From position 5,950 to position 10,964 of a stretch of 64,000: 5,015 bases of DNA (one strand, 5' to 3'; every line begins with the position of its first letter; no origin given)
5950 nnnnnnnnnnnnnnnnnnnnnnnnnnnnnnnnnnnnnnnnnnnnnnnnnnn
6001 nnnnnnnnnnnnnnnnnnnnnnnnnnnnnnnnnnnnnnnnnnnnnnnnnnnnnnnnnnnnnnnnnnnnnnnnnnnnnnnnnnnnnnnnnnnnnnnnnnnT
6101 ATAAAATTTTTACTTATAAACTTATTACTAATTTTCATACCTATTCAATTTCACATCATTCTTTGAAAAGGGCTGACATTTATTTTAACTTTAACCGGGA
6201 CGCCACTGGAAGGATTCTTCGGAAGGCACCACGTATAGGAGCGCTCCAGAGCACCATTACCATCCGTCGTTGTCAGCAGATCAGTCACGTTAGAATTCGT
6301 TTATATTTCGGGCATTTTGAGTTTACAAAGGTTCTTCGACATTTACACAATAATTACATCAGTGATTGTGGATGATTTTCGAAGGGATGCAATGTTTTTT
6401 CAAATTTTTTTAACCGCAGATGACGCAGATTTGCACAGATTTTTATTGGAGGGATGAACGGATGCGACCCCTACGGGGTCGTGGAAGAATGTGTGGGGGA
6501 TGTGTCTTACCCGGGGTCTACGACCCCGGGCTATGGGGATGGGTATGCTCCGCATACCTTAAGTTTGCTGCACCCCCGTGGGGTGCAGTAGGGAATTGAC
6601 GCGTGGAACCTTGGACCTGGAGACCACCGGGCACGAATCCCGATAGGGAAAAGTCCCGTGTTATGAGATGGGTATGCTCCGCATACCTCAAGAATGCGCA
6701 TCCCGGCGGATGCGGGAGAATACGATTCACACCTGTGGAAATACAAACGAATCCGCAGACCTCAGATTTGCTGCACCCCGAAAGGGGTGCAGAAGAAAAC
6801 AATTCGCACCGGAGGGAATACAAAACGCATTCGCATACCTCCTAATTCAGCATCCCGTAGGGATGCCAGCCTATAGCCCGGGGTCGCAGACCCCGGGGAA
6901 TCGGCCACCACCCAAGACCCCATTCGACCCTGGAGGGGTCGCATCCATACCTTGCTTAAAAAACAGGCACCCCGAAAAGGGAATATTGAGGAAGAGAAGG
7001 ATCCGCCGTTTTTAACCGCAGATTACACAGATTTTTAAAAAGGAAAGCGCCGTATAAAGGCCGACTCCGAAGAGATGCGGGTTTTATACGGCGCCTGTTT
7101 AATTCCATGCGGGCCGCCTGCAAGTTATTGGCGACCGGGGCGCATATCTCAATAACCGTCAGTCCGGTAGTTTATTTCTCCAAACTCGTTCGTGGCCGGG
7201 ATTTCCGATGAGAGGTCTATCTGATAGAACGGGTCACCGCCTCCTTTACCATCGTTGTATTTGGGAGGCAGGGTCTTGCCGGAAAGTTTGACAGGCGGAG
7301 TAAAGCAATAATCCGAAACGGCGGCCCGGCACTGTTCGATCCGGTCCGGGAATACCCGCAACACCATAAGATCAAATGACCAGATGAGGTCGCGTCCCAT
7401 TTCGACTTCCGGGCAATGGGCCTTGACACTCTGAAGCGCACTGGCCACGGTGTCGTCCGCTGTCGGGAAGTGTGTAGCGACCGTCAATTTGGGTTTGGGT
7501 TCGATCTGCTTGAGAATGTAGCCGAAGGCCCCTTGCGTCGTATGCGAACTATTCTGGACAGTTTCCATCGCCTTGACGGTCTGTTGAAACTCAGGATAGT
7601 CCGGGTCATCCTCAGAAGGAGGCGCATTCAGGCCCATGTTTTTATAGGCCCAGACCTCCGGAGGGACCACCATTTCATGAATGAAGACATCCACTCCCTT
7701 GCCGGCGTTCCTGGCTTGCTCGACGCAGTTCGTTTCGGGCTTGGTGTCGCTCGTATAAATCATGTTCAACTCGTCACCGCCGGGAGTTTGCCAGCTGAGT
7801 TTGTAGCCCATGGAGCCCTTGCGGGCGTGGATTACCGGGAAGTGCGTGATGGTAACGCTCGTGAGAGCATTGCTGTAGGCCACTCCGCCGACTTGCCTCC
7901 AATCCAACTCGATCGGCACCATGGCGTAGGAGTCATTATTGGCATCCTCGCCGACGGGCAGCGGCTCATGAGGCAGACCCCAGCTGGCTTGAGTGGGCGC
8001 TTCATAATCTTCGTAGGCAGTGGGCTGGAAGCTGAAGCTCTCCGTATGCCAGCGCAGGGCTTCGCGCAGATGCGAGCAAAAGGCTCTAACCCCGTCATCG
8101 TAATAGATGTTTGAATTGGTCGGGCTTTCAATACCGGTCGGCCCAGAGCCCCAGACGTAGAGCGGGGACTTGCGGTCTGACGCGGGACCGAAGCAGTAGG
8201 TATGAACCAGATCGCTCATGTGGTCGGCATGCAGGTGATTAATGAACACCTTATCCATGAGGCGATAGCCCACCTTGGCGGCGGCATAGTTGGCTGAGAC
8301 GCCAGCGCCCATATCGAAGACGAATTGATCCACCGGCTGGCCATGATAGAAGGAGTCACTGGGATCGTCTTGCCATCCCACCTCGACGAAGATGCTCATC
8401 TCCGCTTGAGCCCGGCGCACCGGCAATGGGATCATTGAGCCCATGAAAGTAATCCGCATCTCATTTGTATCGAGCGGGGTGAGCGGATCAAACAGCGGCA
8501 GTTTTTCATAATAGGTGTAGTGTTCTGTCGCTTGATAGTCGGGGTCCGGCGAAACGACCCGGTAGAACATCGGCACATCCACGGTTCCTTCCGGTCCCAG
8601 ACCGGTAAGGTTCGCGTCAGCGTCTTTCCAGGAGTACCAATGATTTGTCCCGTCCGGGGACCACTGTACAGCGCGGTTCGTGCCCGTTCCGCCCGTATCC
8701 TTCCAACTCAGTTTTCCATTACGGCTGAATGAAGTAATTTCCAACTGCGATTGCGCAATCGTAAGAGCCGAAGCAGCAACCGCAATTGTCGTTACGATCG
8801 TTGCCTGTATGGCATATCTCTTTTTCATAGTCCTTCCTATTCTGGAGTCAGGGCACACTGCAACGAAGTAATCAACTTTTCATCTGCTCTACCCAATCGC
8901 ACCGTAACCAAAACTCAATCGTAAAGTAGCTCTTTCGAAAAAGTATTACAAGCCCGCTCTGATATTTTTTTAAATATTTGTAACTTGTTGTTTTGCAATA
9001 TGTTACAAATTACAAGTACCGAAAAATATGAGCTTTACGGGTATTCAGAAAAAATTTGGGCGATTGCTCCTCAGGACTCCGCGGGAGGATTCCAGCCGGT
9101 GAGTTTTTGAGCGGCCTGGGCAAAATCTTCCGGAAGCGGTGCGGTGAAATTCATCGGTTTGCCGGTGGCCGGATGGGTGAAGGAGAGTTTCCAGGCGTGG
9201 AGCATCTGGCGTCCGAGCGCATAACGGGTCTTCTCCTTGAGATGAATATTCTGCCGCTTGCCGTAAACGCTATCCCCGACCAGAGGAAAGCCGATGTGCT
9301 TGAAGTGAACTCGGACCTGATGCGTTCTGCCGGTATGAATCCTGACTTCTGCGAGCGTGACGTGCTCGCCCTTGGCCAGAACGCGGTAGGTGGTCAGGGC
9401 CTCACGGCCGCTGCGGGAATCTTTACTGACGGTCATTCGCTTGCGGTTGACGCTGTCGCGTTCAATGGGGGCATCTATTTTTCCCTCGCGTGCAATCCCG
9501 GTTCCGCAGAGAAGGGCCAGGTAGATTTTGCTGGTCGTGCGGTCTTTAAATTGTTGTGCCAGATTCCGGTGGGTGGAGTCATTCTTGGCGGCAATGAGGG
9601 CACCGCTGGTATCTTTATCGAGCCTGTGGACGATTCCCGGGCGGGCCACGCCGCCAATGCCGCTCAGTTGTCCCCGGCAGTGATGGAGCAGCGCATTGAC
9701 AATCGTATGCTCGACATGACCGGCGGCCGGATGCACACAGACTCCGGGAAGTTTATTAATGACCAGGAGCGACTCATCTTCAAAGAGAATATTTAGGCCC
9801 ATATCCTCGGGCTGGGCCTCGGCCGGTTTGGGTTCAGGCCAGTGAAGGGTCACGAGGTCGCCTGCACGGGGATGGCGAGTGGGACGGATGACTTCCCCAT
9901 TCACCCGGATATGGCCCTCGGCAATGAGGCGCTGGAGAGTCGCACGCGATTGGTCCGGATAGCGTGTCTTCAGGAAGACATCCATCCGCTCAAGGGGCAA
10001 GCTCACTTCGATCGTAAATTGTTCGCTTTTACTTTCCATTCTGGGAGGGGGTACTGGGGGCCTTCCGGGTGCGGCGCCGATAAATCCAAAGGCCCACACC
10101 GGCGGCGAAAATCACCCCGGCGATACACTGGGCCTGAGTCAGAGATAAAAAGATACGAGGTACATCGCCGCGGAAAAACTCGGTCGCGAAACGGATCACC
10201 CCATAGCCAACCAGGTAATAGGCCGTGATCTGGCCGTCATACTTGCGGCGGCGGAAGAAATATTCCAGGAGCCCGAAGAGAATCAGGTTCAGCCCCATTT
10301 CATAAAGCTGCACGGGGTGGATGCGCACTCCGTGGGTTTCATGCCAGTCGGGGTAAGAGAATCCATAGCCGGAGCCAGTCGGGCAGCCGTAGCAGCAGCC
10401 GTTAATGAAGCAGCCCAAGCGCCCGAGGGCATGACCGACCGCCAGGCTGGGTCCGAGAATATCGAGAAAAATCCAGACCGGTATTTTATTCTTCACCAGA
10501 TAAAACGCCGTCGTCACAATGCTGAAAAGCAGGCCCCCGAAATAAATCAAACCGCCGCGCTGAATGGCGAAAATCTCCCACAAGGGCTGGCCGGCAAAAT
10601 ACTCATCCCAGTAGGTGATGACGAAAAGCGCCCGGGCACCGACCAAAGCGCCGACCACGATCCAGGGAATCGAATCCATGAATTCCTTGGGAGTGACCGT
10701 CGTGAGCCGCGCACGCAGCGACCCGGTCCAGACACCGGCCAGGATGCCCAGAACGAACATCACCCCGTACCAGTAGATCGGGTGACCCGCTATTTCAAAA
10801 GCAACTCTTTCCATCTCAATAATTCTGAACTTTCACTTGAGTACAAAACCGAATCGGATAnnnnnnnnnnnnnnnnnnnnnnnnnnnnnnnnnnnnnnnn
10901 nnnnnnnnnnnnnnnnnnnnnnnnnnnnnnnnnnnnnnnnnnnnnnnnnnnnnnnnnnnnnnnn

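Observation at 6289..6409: Conserved ~120-bp leader carrying a sigma70-like promoter and an upstream palindrome at the head of each array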

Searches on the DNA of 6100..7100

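Call 63: search_rna_families(source=window, start=6100, end=7100, threshold=evalue, max_evalue=1)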
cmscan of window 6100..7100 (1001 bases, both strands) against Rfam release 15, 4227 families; matches with E-value up to 1: 3.
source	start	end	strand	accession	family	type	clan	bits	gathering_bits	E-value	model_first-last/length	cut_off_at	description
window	7045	7096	+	RF04033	mir-8512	Gene; miRNA;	-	25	90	0.0062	1-61/61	no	mir-8512 microRNA precursor family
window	6851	6896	-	RF01687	Acido-Lenti-1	Gene; sRNA;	-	23.5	37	0.0066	1-46/46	no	Acido-Lenti-1 RNA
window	6730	6805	+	RF03000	LOOT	Gene; sRNA;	-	18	46.4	0.93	1-121/121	no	LOOT RNA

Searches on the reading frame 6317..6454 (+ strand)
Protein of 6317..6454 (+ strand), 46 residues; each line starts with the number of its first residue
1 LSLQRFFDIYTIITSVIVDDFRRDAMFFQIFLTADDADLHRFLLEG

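Call 82: find_homologous_proteins(query=window:6317-6454:+, max_evalue=1)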
Query seq(46 aa) (46 aa): 1 proteins with E <= 1 among 1 candidates.
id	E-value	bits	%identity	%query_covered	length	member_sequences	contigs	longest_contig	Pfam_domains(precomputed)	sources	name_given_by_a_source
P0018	5.7e-8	50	65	100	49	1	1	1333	-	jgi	jgi:hypothetical protein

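Call 83: find_encoding_contigs(protein=P0018, flank=5000, max_places=4)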
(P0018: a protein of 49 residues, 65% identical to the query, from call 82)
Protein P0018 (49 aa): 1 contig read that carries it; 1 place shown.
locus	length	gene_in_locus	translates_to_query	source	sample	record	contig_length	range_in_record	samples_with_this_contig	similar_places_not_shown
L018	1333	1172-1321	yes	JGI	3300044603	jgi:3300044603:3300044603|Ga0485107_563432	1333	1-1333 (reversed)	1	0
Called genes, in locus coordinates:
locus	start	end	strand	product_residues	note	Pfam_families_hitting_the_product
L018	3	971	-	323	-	?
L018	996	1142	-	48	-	-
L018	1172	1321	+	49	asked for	-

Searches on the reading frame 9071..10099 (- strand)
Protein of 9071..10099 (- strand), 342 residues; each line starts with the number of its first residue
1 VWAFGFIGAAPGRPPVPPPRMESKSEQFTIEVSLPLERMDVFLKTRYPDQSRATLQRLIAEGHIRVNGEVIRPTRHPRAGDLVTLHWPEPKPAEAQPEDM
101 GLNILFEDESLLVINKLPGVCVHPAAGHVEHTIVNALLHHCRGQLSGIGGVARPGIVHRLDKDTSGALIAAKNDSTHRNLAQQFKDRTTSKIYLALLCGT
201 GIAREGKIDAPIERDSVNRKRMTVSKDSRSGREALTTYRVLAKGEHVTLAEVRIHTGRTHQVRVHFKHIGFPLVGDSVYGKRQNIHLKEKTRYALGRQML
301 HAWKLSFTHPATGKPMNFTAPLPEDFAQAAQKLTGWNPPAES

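Call 13: search_protein_families(library=pfam, proteins=[window:9071-10099:-], max_evalue=0.01)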
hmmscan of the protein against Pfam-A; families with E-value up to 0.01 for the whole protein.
window:9071-10099:- (342 aa): 2 families
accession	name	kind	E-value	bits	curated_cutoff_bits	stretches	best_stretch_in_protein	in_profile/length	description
PF00849.27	PseudoU_synth_2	-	4e-32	112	26.8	1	111-268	2-152/152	RNA pseudouridylate synthase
PF01479.30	S4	-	6.4e-08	32.7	22.8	1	38-83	2-48/48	S4 domain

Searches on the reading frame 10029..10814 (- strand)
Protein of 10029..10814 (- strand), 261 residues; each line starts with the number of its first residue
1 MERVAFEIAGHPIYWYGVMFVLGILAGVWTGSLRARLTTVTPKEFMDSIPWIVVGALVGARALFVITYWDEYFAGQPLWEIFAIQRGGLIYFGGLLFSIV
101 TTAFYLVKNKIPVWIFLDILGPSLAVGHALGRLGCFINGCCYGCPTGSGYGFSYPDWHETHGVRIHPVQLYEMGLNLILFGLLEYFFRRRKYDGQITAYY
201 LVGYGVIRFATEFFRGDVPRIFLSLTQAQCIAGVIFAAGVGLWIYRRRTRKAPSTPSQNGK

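Call 13: search_protein_families(library=pfam, proteins=[window:10029-10814:-], max_evalue=0.01)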
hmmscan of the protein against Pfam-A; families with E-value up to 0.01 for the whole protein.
window:10029-10814:- (261 aa): 1 family
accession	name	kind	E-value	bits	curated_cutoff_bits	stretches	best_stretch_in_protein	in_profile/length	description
PF01790.23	LGT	-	5.2e-60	203.2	24.9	1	4-245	2-240/240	Prolipoprotein diacylglyceryl transferase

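Call 51: find_encoding_contigs(protein=window:10029-10814:-, flank=10000, max_places=8)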
Protein window:10029-10814:- (261 aa): 2 contigs read that carry it; 1 place shown.
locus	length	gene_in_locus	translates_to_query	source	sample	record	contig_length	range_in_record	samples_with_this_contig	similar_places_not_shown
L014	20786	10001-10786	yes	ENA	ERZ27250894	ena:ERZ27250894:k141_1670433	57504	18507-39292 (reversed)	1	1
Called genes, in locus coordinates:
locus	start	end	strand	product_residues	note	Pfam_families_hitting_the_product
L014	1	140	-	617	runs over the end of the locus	PF17389:Bac_rhamnosid6H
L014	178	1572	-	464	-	PF00753:Lactamase_B, PF23023:Anti-Pycsar_Apyc1 (weak), PF12706:Lactamase_B_2 (weak), PF16661:Lactamase_B_6, PF10996:Beta-Casp, PF07521:RMMBL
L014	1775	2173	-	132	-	PF00380:Ribosomal_S9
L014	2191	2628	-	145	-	PF00572:Ribosomal_L13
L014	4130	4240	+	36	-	-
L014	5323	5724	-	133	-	PF03692:CxxCxxCC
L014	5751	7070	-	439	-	PF02253:PLA1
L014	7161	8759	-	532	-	PF00083:Sugar_tr, PF07690:MFS_1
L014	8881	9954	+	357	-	PF01408:GFO_IDH_MocA, PF22725:GFO_IDH_MocA_C3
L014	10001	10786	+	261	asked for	PF01790:LGT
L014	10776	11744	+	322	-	PF01479:S4, PF00849:PseudoU_synth_2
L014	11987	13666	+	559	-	PF23023:Anti-Pycsar_Apyc1 (faint)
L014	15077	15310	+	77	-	-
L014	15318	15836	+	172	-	-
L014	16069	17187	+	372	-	-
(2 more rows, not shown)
